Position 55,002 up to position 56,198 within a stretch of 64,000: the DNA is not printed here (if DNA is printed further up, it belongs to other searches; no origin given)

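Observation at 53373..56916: Co-directional mutM / PflX-like radical SAM / polX trio: a candidate uncharacterised DNA-repair module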

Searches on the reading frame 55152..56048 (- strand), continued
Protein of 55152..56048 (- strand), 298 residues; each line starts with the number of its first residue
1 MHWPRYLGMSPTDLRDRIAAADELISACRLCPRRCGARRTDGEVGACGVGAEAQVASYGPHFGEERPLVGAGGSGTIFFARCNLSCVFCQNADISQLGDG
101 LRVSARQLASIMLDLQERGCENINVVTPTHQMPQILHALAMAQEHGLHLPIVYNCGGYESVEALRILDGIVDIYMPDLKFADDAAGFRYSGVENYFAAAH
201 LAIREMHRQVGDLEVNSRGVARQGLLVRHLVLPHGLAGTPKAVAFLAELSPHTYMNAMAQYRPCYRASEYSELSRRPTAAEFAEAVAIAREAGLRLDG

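Call 58: find_encoding_contigs(protein=P0041, flank=7000, max_places=2)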
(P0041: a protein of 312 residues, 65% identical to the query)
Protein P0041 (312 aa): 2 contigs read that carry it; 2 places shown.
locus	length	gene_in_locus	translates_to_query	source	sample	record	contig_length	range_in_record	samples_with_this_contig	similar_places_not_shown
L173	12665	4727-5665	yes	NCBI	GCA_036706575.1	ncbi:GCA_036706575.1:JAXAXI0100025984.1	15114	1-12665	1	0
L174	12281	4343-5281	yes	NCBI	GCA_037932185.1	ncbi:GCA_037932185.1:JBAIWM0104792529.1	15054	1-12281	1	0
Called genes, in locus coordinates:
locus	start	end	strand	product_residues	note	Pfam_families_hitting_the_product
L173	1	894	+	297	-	?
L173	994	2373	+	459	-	PF00072:Response_reg, PF00158:Sigma54_activat, PF14532:Sigma54_activ_2, PF00004:AAA (weak), PF07728:AAA_5 (weak), PF25601:AAA_lid_14, PF02954:HTH_8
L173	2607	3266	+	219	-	PF00702:Hydrolase, PF12710:HAD (weak), PF13419:HAD_2, PF13242:Hydrolase_like (weak)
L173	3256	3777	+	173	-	-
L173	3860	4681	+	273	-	PF01149:Fapy_DNA_glyco, PF06831:H2TH, PF06827:zf-FPG_IleRS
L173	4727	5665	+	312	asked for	PF04055:Radical_SAM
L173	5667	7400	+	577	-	PF14716:HHH_8, PF12826:HHH_2 (faint), PF10391:DNA_pol_lambd_f (weak), PF14520:HHH_5, PF14791:DNA_pol_B_thumb, PF02811:PHP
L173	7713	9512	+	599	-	PF01019:G_glu_transpept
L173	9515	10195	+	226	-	PF06267:DUF1028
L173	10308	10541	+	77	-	-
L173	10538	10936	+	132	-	PF01850:PIN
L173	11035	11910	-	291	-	PF03446:NAD_binding_2, PF03807:F420_oxidored (weak), PF14833:NAD_binding_11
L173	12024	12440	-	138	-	PF13470:PIN_3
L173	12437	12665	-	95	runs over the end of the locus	-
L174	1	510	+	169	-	?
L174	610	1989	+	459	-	PF00072:Response_reg, PF00158:Sigma54_activat, PF14532:Sigma54_activ_2, PF00004:AAA (weak), PF07728:AAA_5 (weak), PF25601:AAA_lid_14, PF02954:HTH_8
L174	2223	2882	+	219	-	PF00702:Hydrolase, PF12710:HAD (weak), PF13419:HAD_2, PF13242:Hydrolase_like (weak)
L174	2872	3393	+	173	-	-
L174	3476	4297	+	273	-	PF01149:Fapy_DNA_glyco, PF06831:H2TH, PF06827:zf-FPG_IleRS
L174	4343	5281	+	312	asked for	PF04055:Radical_SAM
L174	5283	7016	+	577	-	PF14716:HHH_8, PF12826:HHH_2 (faint), PF10391:DNA_pol_lambd_f (weak), PF14520:HHH_5, PF14791:DNA_pol_B_thumb, PF02811:PHP (weak)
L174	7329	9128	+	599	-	PF01019:G_glu_transpept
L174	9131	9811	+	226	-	PF06267:DUF1028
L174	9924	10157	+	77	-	-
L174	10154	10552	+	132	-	PF01850:PIN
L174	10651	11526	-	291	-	PF03446:NAD_binding_2, PF03807:F420_oxidored (weak), PF14833:NAD_binding_11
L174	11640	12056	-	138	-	PF13470:PIN_3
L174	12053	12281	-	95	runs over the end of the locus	-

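Call 63: search_protein_families(library=padloc, proteins=[window:55152-56048:-, L005:6848-7927:+], max_evalue=0.001)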
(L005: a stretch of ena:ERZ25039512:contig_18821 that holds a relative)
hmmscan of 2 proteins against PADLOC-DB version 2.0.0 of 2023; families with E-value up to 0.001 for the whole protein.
window:55152-56048:- (298 aa): 0 families

L005:6848-7927:+ (360 aa): 1 family
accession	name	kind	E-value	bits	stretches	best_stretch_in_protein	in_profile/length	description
PDLC04140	mad8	-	0.00046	17.8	0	18-60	20-64/314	mads_8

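Call 65: search_dna_similar(query=window:55152-56048:-, collection=phages, mode=protein, max_evalue=0.00001, max_rows=10)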
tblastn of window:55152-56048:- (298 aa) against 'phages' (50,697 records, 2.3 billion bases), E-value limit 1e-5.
Records with a match: 8; places in all: 8; records where one place covers at least 80% of the query: 6.
Best place of each record, by identity: <60% 8.
By first word of the organism name: Bacteriophage 8.
By host as written in the record: - 8.
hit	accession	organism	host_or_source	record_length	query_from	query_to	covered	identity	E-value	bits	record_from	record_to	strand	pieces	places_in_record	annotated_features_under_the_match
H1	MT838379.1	Bacteriophage sp.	human fecal samples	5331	23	256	79%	47.0%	3e-52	189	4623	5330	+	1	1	record has no annotation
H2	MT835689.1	Bacteriophage sp.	human fecal samples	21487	26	278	85%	42.4%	2e-49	181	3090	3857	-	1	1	record has no annotation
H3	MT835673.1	Bacteriophage sp.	human fecal samples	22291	1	263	88%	40.5%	2e-47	175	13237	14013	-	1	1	record has no annotation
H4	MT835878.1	Bacteriophage sp.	human fecal samples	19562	27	278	85%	42.2%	1e-47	176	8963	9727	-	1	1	record has no annotation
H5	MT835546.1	Bacteriophage sp.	human fecal samples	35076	28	278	84%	42.4%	5e-56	200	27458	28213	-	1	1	record has no annotation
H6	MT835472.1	Bacteriophage sp.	human fecal samples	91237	8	278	91%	38.7%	2e-56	201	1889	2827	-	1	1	record has no annotation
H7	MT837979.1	Bacteriophage sp.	human fecal samples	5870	27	278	85%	41.4%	2e-48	178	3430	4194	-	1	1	record has no annotation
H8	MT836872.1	Bacteriophage sp.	human fecal samples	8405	164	276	38%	40.9%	2e-13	76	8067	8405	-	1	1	record has no annotation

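Call 66: search_dna_similar(query=window:55152-56048:-, collection=plasmids, mode=protein, max_evalue=1e-10, max_rows=15)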
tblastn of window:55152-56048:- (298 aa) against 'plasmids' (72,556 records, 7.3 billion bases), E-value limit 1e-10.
Records with a match: 8; places in all: 8; records where one place covers at least 80% of the query: 6.
Best place of each record, by identity: <60% 8.
By first word of the organism name: Methylocystis 1; Natronococcus 1; Natronorubrum 1; Subdoligranulum 1; Monoglobus 1; Vescimonas 1; Collinsella 1; Microvirga 1.
By predicted mobility (MOB-suite, as given by PLSDB): non-mobilizable 8.
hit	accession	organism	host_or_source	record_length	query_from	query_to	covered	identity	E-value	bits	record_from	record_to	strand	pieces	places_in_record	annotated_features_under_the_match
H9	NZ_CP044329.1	Methylocystis rosea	-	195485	4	276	92%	51.8%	2e-77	263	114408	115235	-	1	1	radical SAM protein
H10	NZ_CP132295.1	Natronococcus sp. AD-5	cell culture,sediment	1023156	4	275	91%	47.1%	2e-71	246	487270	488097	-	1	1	record has no annotation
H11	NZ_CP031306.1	Natronorubrum bangense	Cell culture,The Bange salt-alkaline ...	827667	4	277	92%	46.2%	2e-70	243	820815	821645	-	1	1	radical SAM protein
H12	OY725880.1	Subdoligranulum variabile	-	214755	11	276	89%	42.2%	5e-54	196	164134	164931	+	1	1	none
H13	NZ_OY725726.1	Monoglobus pectinilyticus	-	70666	23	261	80%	46.7%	7e-64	224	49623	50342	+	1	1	radical SAM protein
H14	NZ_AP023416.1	Vescimonas fastidiosa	Homo sapiens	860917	28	263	79%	45.2%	3e-47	176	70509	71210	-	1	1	4Fe-4S cluster-binding domain-containing protein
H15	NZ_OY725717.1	Collinsella aerofaciens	-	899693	23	263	81%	41.9%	5e-45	170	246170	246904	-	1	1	radical SAM protein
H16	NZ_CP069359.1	Microvirga sp. VF16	Vachellia farnesiana,Cell culture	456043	24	180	53%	29.4%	8e-15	82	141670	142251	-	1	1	radical SAM protein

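Call 67: get_annotated_region(hit=H9, flank=6000)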
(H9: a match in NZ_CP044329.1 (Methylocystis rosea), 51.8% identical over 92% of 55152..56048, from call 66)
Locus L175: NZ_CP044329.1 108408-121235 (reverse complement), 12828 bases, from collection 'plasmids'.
description: Methylocystis rosea strain BRCS1 plasmid unnamed1, complete sequence
organism: Methylocystis rosea (NCBI taxid 173366)
taxonomy: Bacteria; Pseudomonadota; Alphaproteobacteria; Hyphomicrobiales; Methylocystaceae; Methylocystis; Methylocystis rosea
host: -; source: -; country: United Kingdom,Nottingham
typing (MOB-suite, as given by PLSDB): non-mobilizable
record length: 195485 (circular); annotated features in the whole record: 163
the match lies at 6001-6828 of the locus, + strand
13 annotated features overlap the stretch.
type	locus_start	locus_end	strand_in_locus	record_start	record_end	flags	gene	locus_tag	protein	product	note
CDS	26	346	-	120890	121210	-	-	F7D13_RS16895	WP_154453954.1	hypothetical protein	-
CDS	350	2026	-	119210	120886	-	merA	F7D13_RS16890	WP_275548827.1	mercury(II) reductase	-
CDS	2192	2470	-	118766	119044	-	merP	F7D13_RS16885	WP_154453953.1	mercury resistance system periplasmic binding protein MerP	-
CDS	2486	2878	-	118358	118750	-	merT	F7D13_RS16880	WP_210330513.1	mercuric ion transporter MerT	-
CDS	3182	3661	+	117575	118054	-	-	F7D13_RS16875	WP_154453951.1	helix-turn-helix domain-containing protein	-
CDS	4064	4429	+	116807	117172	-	-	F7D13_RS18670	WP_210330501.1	M28 family peptidase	-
CDS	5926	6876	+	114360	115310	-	-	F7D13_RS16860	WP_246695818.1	radical SAM protein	-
CDS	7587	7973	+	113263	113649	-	-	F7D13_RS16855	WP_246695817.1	single-stranded DNA-binding protein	-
CDS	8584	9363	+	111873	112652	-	-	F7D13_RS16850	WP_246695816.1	ParA family protein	-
CDS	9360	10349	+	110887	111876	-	-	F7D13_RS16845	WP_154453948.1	ParB/RepB/Spo0J family partition protein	GO:0007059 - chromosome segregation [Evidence IEA]; GO:0000910 - cytokinesis [Evidence IEA]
CDS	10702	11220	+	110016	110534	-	mobC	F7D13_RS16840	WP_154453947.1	plasmid mobilization relaxosome protein MobC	-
CDS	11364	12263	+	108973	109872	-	-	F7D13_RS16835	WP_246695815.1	relaxase/mobilization nuclease domain-containing protein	-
CDS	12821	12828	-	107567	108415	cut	-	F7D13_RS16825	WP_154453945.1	P-loop NTPase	-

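Call 68: get_annotated_region(hit=H11, flank=6000)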
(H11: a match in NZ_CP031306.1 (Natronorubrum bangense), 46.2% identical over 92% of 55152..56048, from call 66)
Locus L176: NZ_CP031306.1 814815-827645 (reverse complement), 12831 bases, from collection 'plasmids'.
description: Natronorubrum bangense strain JCM 10635 plasmid unnamed1, complete sequence
organism: Natronorubrum bangense (NCBI taxid 61858)
taxonomy: Archaea; Euryarchaeota; Halobacteria; Halobacteriales; Natrialbaceae; Natronorubrum; Natronorubrum bangense
host: -; source: Cell culture,The Bange salt-alkaline lake in Tibet; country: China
typing (MOB-suite, as given by PLSDB): non-mobilizable
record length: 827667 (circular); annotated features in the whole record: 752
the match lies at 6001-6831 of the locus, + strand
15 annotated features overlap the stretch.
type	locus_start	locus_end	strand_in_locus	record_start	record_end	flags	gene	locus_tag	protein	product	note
CDS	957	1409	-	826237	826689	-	-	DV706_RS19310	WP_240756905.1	DUF998 domain-containing protein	-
CDS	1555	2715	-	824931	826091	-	-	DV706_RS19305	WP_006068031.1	ABC transporter ATP-binding protein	-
CDS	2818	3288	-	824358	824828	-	-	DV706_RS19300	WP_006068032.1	DUF5793 family protein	-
CDS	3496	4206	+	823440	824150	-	-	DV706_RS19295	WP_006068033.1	class I SAM-dependent methyltransferase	-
CDS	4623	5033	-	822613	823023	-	-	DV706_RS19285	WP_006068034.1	universal stress protein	-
CDS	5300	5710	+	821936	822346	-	-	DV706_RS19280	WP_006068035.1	universal stress protein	-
CDS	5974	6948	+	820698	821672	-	-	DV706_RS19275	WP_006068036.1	radical SAM protein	-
CDS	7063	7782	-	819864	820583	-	-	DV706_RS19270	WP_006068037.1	DICT sensory domain-containing protein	-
CDS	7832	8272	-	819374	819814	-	-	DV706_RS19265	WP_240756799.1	hypothetical protein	-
CDS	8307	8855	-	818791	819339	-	-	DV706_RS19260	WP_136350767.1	hypothetical protein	-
CDS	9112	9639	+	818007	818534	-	-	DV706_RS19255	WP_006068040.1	GNAT family N-acetyltransferase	-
CDS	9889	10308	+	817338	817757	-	tnpA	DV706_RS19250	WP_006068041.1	IS200/IS605 family transposase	-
CDS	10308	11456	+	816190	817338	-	-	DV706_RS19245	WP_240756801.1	transposase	-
CDS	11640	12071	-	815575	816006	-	-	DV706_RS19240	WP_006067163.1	Zn-ribbon domain-containing OB-fold protein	-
CDS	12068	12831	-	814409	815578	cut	-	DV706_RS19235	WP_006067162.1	beta-ketoacyl synthase N-terminal-like domain-containing protein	-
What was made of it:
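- Tried and rejected: Phage and plasmid searches: only unannotated faecal 'Bacteriophage sp.' contigs, and stand-alone 'radical SAM protein' genes on large replicons (calls 65-68).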
